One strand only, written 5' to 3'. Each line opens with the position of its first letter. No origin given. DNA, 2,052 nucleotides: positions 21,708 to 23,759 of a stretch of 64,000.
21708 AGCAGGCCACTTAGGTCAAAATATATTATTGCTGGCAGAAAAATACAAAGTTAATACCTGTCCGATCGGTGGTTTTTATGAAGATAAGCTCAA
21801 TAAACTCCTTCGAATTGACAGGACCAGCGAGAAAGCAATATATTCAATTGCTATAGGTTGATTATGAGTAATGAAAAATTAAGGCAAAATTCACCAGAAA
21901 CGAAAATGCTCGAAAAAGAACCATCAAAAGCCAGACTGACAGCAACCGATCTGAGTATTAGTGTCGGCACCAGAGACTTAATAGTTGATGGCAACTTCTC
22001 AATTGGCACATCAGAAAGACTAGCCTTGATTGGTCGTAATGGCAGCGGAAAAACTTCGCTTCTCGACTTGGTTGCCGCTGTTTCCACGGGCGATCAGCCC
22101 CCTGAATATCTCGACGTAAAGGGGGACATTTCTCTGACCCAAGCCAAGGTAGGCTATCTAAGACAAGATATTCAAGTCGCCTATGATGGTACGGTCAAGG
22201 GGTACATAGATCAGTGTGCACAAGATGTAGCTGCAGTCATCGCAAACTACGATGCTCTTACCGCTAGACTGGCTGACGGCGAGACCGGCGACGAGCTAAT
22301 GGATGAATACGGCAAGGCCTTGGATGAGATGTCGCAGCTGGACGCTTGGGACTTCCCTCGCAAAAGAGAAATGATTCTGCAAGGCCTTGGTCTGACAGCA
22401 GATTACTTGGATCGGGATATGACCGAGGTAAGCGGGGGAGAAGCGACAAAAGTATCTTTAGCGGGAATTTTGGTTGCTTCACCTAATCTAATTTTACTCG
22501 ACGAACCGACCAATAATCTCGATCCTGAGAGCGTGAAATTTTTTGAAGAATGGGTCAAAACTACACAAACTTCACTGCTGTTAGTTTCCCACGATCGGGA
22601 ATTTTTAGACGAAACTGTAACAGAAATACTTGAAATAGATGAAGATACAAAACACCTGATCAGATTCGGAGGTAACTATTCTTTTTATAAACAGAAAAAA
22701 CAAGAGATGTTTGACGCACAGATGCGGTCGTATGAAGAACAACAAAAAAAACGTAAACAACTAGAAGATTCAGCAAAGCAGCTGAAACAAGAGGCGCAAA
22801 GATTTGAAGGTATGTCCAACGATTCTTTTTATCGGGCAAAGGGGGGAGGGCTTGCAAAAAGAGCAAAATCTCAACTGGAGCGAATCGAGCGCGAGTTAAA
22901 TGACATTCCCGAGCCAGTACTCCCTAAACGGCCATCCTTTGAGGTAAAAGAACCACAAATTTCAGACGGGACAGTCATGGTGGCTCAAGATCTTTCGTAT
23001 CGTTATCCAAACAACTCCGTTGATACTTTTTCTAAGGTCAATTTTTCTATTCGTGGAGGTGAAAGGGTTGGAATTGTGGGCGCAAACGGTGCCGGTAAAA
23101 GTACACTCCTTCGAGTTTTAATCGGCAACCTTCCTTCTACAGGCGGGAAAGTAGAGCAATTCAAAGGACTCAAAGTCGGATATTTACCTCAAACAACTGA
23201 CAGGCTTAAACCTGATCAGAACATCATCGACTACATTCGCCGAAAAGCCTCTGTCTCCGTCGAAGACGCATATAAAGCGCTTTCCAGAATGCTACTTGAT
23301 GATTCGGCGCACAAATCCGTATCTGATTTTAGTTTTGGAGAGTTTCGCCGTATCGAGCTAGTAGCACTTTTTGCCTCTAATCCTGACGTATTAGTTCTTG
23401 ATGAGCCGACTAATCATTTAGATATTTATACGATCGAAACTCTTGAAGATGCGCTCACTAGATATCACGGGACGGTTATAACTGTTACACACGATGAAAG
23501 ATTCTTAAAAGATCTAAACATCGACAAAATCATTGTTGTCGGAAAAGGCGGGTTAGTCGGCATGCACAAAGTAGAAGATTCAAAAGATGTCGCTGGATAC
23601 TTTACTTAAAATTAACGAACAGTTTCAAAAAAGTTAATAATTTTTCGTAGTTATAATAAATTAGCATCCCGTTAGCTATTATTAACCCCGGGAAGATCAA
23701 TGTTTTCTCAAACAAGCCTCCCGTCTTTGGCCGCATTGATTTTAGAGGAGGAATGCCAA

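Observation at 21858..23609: ABC-F (ribosome-protection-type) ATPase translationally coupled to the RiPP enzymes: candidate self-immunity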

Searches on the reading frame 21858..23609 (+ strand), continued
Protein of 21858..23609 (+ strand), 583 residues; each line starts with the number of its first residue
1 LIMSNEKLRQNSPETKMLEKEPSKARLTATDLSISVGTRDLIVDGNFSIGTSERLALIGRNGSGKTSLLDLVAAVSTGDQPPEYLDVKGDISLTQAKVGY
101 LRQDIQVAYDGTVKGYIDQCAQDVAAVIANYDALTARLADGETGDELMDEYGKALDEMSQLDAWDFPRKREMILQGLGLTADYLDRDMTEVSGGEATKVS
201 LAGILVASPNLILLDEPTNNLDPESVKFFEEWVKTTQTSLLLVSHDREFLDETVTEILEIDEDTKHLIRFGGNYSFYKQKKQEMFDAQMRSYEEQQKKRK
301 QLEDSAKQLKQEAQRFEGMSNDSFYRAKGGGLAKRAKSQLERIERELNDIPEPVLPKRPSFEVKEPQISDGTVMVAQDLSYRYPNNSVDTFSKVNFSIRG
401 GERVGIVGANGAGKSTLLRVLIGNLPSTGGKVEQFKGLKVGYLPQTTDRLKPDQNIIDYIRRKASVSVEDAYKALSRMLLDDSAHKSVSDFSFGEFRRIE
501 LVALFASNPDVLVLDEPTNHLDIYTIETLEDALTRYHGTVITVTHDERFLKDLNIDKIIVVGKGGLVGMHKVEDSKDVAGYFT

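Call 87: search_protein_families(library=ncbifam, proteins=[P0006, P0009, P0014, P0020, P0026, P0053, P0064], max_evalue=1e-60)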
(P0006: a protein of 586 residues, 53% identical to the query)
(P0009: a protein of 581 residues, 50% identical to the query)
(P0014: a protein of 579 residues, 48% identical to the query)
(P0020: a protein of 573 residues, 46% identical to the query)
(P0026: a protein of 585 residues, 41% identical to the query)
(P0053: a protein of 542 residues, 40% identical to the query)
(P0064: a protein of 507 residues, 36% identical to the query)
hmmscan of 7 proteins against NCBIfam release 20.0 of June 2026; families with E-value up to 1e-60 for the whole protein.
P0006 (586 aa): 14 families
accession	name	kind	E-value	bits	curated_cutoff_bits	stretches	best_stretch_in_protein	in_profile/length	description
NF000355.4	ribo_prot_ABC_F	equivalog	5.5e-120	401.5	380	1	119-549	59-495/499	ribosomal protection-like ABC-F family protein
NF000170.2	ABCF_Vga_all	exception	2.9e-89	299.9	725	1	182-556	75-455/521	Vga family ABC-F type ribosomal protection protein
NF000171.1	ABCF_producer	exception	7e-87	292.1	800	1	29-553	12-534/541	TlrC/CarA/OleB/SrmB family ABC-F type ribosomal protection protein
TIGR03719.1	ABC_ABC_ChvD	subfamily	4.9e-86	289.5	806.75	1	31-454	16-408/552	energy-dependent translational throttle protein EttA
NF008775.0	PRK11819.1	equivalog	2.3e-85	287.3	599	1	32-454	19-410/556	energy-dependent translational throttle protein EttA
NF000169.2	ABCF_Sal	exception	2.7e-83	280.5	725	1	140-556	86-504/542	Sal family ABC-F type ribosomal protection protein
NF050005.1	ABC_ATPase_Uup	equivalog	4.6e-81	272.9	900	1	24-560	7-516/636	ATP-binding cassette ATPase Uup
NF008358.0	PRK11147.1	equivalog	1.2e-74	251.7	936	1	24-560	7-516/635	ABC transporter ATP-binding protein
NF011646.0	PRK15064.1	equivalog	3.3e-74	250.2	762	1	22-547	3-502/530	ABC-F family ATPase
NF000168.2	ABCF_Msr_all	exception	5.6e-73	246.2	680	0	207-547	122-472/487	Msr family ABC-F type ribosomal protection protein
NF007921.0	PRK10636.1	equivalog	1.7e-72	244.7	917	1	21-557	2-504/638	ABC transporter ATP-binding protein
NF043038.1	ABCF_CplR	exception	6e-69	233.2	780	0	186-546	96-462/544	ABC-F type ribosomal protection protein CplR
NF000166.1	ABCF_CarA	exception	3.3e-65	220.3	1050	1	39-555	24-547/556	ABC-F type ribosomal protection protein Car(A)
NF000167.2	ABCF_Lsa_all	exception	2.1e-62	211.7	750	0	148-547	83-486/492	Lsa family ABC-F type ribosomal protection protein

P0009 (581 aa): 14 families
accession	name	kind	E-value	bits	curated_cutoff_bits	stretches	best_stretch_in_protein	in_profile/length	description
NF000355.4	ribo_prot_ABC_F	equivalog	2.1e-116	389.8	380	1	131-548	74-493/499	ribosomal protection-like ABC-F family protein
TIGR03719.1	ABC_ABC_ChvD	subfamily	1.3e-85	288.1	806.75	1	30-562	14-520/552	energy-dependent translational throttle protein EttA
NF008775.0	PRK11819.1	equivalog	5.2e-85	286.1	599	1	31-562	17-522/556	energy-dependent translational throttle protein EttA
NF000171.1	ABCF_producer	exception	2.6e-80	270.4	800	1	38-552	20-532/541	TlrC/CarA/OleB/SrmB family ABC-F type ribosomal protection protein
NF050005.1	ABC_ATPase_Uup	equivalog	5.5e-79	266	900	1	26-562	8-517/636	ATP-binding cassette ATPase Uup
NF000168.2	ABCF_Msr_all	exception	4.2e-74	249.9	680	1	184-547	98-471/487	Msr family ABC-F type ribosomal protection protein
NF000170.2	ABCF_Vga_all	exception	9.6e-74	248.7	725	1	185-556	77-454/521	Vga family ABC-F type ribosomal protection protein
NF011646.0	PRK15064.1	equivalog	2e-73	247.6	762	1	135-560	104-513/530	ABC-F family ATPase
NF000169.2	ABCF_Sal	exception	2.9e-72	244.1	725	1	148-547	92-494/542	Sal family ABC-F type ribosomal protection protein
NF008358.0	PRK11147.1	equivalog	5.2e-71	239.7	936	1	29-560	11-515/635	ABC transporter ATP-binding protein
NF043038.1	ABCF_CplR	exception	4.1e-68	230.4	780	0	187-547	96-462/544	ABC-F type ribosomal protection protein CplR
NF007921.0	PRK10636.1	equivalog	2.1e-67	227.8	917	1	22-545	2-491/638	ABC transporter ATP-binding protein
NF000166.1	ABCF_CarA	exception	9.3e-61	205.6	1050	0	41-547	25-538/556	ABC-F type ribosomal protection protein Car(A)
NF000167.2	ABCF_Lsa_all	exception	9.4e-61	206.3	750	0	149-440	84-380/492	Lsa family ABC-F type ribosomal protection protein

P0014 (579 aa): 13 families
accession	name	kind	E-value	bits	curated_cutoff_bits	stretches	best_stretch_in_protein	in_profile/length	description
NF000355.4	ribo_prot_ABC_F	equivalog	3.4e-111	372.6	380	1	146-551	81-497/499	ribosomal protection-like ABC-F family protein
NF000170.2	ABCF_Vga_all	exception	7.7e-86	288.7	725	0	182-554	73-454/521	Vga family ABC-F type ribosomal protection protein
NF000171.1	ABCF_producer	exception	8e-82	275.4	800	1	35-546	15-527/541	TlrC/CarA/OleB/SrmB family ABC-F type ribosomal protection protein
NF050005.1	ABC_ATPase_Uup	equivalog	4.5e-81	272.9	900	1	31-561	11-517/636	ATP-binding cassette ATPase Uup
TIGR03719.1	ABC_ABC_ChvD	subfamily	5.2e-81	272.9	806.75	1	34-548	16-508/552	energy-dependent translational throttle protein EttA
NF008775.0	PRK11819.1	equivalog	1.3e-80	271.6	599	1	34-548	18-510/556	energy-dependent translational throttle protein EttA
NF008358.0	PRK11147.1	equivalog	1.5e-75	254.7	936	1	34-560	14-516/635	ABC transporter ATP-binding protein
NF043038.1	ABCF_CplR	exception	2.5e-75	254.2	780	0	383-547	299-463/544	ABC-F type ribosomal protection protein CplR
NF000169.2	ABCF_Sal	exception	6.2e-71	239.7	725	1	158-548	101-496/542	Sal family ABC-F type ribosomal protection protein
NF011646.0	PRK15064.1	equivalog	1.1e-69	235.2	762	1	158-549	126-504/530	ABC-F family ATPase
NF000168.2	ABCF_Msr_all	exception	8.1e-68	229.2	680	0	162-263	382-484/487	Msr family ABC-F type ribosomal protection protein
NF000166.1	ABCF_CarA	exception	2.3e-64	217.5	1050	0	42-325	24-306/556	ABC-F type ribosomal protection protein Car(A)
NF007921.0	PRK10636.1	equivalog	3.6e-63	213.8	917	1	29-562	7-509/638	ABC transporter ATP-binding protein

P0020 (573 aa): 13 families
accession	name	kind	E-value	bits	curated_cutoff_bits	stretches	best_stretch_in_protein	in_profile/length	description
NF000355.4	ribo_prot_ABC_F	equivalog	3.9e-113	378.9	380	1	35-549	12-493/499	ribosomal protection-like ABC-F family protein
NF000170.2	ABCF_Vga_all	exception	2.2e-83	280.5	725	0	183-548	72-446/521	Vga family ABC-F type ribosomal protection protein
NF000171.1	ABCF_producer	exception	1.5e-82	277.8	800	1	37-547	15-526/541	TlrC/CarA/OleB/SrmB family ABC-F type ribosomal protection protein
TIGR03719.1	ABC_ABC_ChvD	subfamily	6.9e-75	252.7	806.75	1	36-548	16-506/552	energy-dependent translational throttle protein EttA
NF008775.0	PRK11819.1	equivalog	1e-74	252.1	599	1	36-548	18-508/556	energy-dependent translational throttle protein EttA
NF000169.2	ABCF_Sal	exception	6.1e-73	246.3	725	1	176-547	117-493/542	Sal family ABC-F type ribosomal protection protein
NF043038.1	ABCF_CplR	exception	1.1e-72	245.6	780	0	173-291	383-500/544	ABC-F type ribosomal protection protein CplR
NF050005.1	ABC_ATPase_Uup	equivalog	8.3e-70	235.7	900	1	36-547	14-502/636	ATP-binding cassette ATPase Uup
NF000168.2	ABCF_Msr_all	exception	1.2e-67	228.6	680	0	238-549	149-472/487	Msr family ABC-F type ribosomal protection protein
NF011646.0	PRK15064.1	equivalog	6.3e-67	226.2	762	0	152-548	118-501/530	ABC-F family ATPase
NF007921.0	PRK10636.1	equivalog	4.7e-66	223.3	917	1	33-555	9-500/638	ABC transporter ATP-binding protein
NF008358.0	PRK11147.1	equivalog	9.1e-66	222.4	936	1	37-546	15-501/635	ABC transporter ATP-binding protein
NF000166.1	ABCF_CarA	exception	3.9e-61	206.9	1050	0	43-547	23-536/556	ABC-F type ribosomal protection protein Car(A)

P0026 (585 aa): 12 families
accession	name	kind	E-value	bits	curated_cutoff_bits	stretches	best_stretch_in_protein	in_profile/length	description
NF000355.4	ribo_prot_ABC_F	equivalog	1.3e-111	373.9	380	1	27-558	4-499/499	ribosomal protection-like ABC-F family protein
NF000170.2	ABCF_Vga_all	exception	2.5e-82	277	725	0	184-569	72-462/521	Vga family ABC-F type ribosomal protection protein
NF008775.0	PRK11819.1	equivalog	1.3e-72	245.2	599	0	37-450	19-401/556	energy-dependent translational throttle protein EttA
TIGR03719.1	ABC_ABC_ChvD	subfamily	2.1e-72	244.5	806.75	0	36-452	15-401/552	energy-dependent translational throttle protein EttA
NF050005.1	ABC_ATPase_Uup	equivalog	4.1e-71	240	900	0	33-339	11-304/636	ATP-binding cassette ATPase Uup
NF000171.1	ABCF_producer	exception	2.9e-69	234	800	1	37-552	15-528/541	TlrC/CarA/OleB/SrmB family ABC-F type ribosomal protection protein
NF011646.0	PRK15064.1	equivalog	6.9e-69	232.6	762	1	85-555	53-505/530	ABC-F family ATPase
NF000169.2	ABCF_Sal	exception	3.4e-68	230.6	725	0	153-571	93-515/542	Sal family ABC-F type ribosomal protection protein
NF043038.1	ABCF_CplR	exception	4.9e-67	226.9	780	0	229-567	134-474/544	ABC-F type ribosomal protection protein CplR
NF008358.0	PRK11147.1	equivalog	7.8e-67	225.9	936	0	33-343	11-308/635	ABC transporter ATP-binding protein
NF000168.2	ABCF_Msr_all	exception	1.2e-64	218.7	680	0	384-553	307-473/487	Msr family ABC-F type ribosomal protection protein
NF007921.0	PRK10636.1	equivalog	1.7e-62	211.6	917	1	43-550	19-492/638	ABC transporter ATP-binding protein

P0053 (542 aa): 12 families
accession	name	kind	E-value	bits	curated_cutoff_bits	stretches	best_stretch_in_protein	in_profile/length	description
NF000355.4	ribo_prot_ABC_F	equivalog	1.7e-115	386.7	380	1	23-535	11-494/499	ribosomal protection-like ABC-F family protein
TIGR03719.1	ABC_ABC_ChvD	subfamily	8.3e-81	272.2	806.75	1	22-533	13-506/552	energy-dependent translational throttle protein EttA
NF008775.0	PRK11819.1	equivalog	1.6e-80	271.3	599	1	23-533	16-508/556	energy-dependent translational throttle protein EttA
NF050005.1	ABC_ATPase_Uup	equivalog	5.3e-78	262.8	900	1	14-531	3-501/636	ATP-binding cassette ATPase Uup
NF000168.2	ABCF_Msr_all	exception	1.3e-75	254.9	680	1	168-533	94-471/487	Msr family ABC-F type ribosomal protection protein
NF000169.2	ABCF_Sal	exception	3.7e-75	253.6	725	1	139-534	92-495/542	Sal family ABC-F type ribosomal protection protein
NF000171.1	ABCF_producer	exception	5.6e-75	252.8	800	1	25-534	14-528/541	TlrC/CarA/OleB/SrmB family ABC-F type ribosomal protection protein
NF008358.0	PRK11147.1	equivalog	3.2e-73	247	936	1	14-531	3-501/635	ABC transporter ATP-binding protein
NF000170.2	ABCF_Vga_all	exception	3.2e-70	237.1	725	1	25-533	14-446/521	Vga family ABC-F type ribosomal protection protein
NF011646.0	PRK15064.1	equivalog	3.3e-69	233.7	762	0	126-532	110-500/530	ABC-F family ATPase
NF007921.0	PRK10636.1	equivalog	1.7e-66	224.8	917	1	21-532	8-492/638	ABC transporter ATP-binding protein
NF043038.1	ABCF_CplR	exception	1.7e-62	211.9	780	0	174-533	95-462/544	ABC-F type ribosomal protection protein CplR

P0064 (507 aa): 9 families
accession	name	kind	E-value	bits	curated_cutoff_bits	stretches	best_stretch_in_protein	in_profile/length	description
NF000355.4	ribo_prot_ABC_F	equivalog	2.6e-113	379.5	380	1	4-501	3-495/499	ribosomal protection-like ABC-F family protein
NF000169.2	ABCF_Sal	exception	1.1e-79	268.6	725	1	14-499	12-495/542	Sal family ABC-F type ribosomal protection protein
NF000168.2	ABCF_Msr_all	exception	2.7e-76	257.1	680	1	107-498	76-471/487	Msr family ABC-F type ribosomal protection protein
NF008775.0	PRK11819.1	equivalog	2.6e-68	231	599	0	99-390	129-397/556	energy-dependent translational throttle protein EttA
NF043038.1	ABCF_CplR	exception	4.6e-68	230.3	780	0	160-498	120-462/544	ABC-F type ribosomal protection protein CplR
TIGR03719.1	ABC_ABC_ChvD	subfamily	2.8e-67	227.6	806.75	0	98-388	126-393/552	energy-dependent translational throttle protein EttA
NF050005.1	ABC_ATPase_Uup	equivalog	2.3e-66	224.3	900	0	99-400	123-402/636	ATP-binding cassette ATPase Uup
NF000170.2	ABCF_Vga_all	exception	8.4e-64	215.9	725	0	129-499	72-447/521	Vga family ABC-F type ribosomal protection protein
NF008358.0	PRK11147.1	equivalog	4.1e-63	213.6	936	0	99-400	123-402/635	ABC transporter ATP-binding protein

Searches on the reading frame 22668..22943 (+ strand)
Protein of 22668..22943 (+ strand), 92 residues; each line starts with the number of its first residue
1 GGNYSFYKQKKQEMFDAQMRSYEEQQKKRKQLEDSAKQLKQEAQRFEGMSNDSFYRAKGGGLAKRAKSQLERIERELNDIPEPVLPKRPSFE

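Call 86: search_solved_structures(query=window:22668-22943:+, max_evalue=10, show_alignments=4)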
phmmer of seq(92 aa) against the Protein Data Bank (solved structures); distinct sequences matched with E-value up to 10: 12.
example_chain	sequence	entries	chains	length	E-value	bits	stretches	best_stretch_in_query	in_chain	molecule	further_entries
7p48_6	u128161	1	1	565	0.019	19.1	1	2-80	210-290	ABC-F type ribosomal protection protein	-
6xt4_A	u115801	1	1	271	0.1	16.8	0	13-83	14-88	1BH_69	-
6ha8_V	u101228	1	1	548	0.2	15.9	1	2-87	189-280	Nucleotide-binding protein ExpZ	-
3etw_A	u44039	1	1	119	0.46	14.7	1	10-78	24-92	Adhesin A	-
3etx_A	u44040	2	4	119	0.65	14.2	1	10-78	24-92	Adhesin A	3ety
3pe0_A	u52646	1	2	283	0.87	13.8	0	10-42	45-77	Plectin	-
6ys4_A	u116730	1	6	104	2.4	12.4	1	10-88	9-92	Spindle assembly abnormal protein 6 homolog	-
3etz_A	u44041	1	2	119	3.2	12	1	10-78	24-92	Adhesin A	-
5cwk_A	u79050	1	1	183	4.4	11.6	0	29-86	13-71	Designed helical repeat protein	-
7nhn_0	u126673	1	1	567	6.2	11.1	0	2-78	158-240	Lmo0919 protein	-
7mwq_B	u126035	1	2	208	8.9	10.6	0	58-87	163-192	LHD29B53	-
5oi7_A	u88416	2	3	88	9.9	10.4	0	12-57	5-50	Centrosomal protein of 85 kDa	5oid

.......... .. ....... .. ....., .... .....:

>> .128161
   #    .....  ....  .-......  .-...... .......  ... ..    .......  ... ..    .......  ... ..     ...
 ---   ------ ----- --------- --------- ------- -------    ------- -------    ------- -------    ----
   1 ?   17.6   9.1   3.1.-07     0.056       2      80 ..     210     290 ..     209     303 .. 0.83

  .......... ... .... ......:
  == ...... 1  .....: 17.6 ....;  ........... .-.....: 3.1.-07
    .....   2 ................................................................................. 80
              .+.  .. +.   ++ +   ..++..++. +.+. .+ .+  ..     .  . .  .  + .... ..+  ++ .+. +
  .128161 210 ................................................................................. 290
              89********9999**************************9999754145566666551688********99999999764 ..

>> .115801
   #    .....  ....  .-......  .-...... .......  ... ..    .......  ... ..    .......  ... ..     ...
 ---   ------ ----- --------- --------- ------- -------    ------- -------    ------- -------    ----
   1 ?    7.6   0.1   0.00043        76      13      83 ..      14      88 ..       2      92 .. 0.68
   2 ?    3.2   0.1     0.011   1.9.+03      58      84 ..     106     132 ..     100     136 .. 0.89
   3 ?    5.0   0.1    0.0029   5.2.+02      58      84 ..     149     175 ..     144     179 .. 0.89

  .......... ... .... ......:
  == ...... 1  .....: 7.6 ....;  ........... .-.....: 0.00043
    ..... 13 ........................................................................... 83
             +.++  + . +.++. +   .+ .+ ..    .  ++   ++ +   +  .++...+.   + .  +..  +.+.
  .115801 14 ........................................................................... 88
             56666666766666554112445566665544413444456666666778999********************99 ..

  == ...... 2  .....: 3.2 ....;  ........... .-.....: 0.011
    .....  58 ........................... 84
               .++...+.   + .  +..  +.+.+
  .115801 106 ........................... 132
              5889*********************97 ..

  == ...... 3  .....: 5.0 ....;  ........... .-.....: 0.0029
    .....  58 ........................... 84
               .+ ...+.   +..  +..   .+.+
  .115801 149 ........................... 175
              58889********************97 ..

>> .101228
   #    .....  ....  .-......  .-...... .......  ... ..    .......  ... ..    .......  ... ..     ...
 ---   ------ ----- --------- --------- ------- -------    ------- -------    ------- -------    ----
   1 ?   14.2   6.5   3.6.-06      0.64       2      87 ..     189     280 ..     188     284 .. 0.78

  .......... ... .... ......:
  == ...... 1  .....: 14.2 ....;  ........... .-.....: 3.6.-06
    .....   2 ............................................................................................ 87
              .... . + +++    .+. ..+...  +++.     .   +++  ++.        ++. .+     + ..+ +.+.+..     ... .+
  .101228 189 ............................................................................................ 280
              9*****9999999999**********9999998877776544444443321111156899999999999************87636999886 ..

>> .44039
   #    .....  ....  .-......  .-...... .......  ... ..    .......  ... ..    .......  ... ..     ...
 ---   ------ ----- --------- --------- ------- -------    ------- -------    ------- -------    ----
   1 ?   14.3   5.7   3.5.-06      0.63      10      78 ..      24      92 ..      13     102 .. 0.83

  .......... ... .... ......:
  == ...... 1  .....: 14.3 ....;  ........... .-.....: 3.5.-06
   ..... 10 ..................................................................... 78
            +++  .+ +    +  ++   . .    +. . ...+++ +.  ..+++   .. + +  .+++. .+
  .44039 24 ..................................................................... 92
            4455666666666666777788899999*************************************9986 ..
